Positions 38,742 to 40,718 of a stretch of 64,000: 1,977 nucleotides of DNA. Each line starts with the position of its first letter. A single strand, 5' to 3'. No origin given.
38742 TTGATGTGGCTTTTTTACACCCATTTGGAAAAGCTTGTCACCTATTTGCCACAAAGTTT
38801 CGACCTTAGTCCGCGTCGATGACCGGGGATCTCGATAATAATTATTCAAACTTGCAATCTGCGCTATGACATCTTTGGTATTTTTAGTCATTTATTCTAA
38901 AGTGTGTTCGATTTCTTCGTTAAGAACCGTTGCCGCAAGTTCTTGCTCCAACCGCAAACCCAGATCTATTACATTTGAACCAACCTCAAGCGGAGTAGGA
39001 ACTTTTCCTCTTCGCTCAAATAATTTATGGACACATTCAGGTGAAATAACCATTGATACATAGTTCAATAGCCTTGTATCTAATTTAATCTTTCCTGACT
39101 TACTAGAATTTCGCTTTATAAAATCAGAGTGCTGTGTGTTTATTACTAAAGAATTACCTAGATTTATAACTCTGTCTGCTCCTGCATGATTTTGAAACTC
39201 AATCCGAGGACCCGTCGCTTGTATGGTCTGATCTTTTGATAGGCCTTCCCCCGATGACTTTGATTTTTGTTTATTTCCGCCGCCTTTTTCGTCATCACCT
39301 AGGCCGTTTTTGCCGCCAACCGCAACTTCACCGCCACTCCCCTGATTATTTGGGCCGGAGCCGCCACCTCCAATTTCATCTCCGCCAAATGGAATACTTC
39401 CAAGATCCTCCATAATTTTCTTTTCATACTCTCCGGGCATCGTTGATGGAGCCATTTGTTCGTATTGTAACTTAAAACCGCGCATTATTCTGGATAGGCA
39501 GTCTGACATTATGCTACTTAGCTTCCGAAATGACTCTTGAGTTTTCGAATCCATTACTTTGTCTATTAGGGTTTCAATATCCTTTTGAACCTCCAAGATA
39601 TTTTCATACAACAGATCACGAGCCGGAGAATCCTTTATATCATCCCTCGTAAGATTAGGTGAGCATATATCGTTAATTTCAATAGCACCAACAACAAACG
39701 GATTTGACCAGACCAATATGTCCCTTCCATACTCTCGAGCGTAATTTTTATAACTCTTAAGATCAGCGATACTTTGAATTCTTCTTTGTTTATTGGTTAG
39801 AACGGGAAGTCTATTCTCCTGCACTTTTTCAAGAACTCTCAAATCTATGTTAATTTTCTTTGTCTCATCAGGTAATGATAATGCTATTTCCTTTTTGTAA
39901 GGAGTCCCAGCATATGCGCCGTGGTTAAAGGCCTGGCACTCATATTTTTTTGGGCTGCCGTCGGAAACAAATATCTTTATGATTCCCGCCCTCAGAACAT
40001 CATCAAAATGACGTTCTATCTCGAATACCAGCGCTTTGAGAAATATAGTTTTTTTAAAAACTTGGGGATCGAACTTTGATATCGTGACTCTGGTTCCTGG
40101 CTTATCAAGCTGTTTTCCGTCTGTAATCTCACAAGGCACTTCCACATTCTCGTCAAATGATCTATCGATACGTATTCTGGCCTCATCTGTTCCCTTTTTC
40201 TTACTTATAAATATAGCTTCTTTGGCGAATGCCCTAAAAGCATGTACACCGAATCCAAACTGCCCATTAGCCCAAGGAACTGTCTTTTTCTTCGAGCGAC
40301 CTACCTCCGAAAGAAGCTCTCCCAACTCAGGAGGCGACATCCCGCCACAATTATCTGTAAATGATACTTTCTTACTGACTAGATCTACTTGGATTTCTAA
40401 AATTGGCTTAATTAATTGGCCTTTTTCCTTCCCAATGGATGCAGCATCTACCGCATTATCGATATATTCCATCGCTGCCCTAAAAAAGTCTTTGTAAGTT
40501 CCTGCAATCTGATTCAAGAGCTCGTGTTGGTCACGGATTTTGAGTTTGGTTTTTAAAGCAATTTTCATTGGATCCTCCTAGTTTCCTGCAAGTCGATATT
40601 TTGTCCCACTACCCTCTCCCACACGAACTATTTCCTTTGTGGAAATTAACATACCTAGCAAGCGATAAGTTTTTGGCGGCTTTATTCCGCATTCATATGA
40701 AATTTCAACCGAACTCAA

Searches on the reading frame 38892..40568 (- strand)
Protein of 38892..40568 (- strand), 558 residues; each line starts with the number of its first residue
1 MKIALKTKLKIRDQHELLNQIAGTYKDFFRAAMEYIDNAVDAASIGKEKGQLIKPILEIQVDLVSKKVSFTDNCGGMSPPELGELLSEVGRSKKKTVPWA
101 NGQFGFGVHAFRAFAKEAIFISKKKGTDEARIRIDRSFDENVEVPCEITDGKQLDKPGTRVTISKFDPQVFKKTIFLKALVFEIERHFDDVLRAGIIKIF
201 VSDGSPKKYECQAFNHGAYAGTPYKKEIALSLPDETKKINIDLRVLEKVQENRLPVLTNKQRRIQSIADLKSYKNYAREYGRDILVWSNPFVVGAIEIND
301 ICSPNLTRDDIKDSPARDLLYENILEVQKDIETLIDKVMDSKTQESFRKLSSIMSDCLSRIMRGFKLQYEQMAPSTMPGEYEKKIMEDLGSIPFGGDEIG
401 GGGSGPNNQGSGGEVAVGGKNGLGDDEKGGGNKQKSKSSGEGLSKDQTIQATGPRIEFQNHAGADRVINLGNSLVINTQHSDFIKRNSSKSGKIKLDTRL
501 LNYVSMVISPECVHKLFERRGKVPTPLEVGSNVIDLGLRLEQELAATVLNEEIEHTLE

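Call 71: search_protein_families(library=pfam, proteins=[window:38892-40568:-], max_evalue=0.00001)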
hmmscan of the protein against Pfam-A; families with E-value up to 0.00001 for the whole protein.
window:38892-40568:- (558 aa): 1 family
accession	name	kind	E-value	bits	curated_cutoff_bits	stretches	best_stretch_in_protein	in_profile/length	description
PF13589.12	HATPase_c_3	-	1.1e-08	35.6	25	1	28-138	3-107/137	Histidine kinase-, DNA gyrase B-, and HSP90-like ATPase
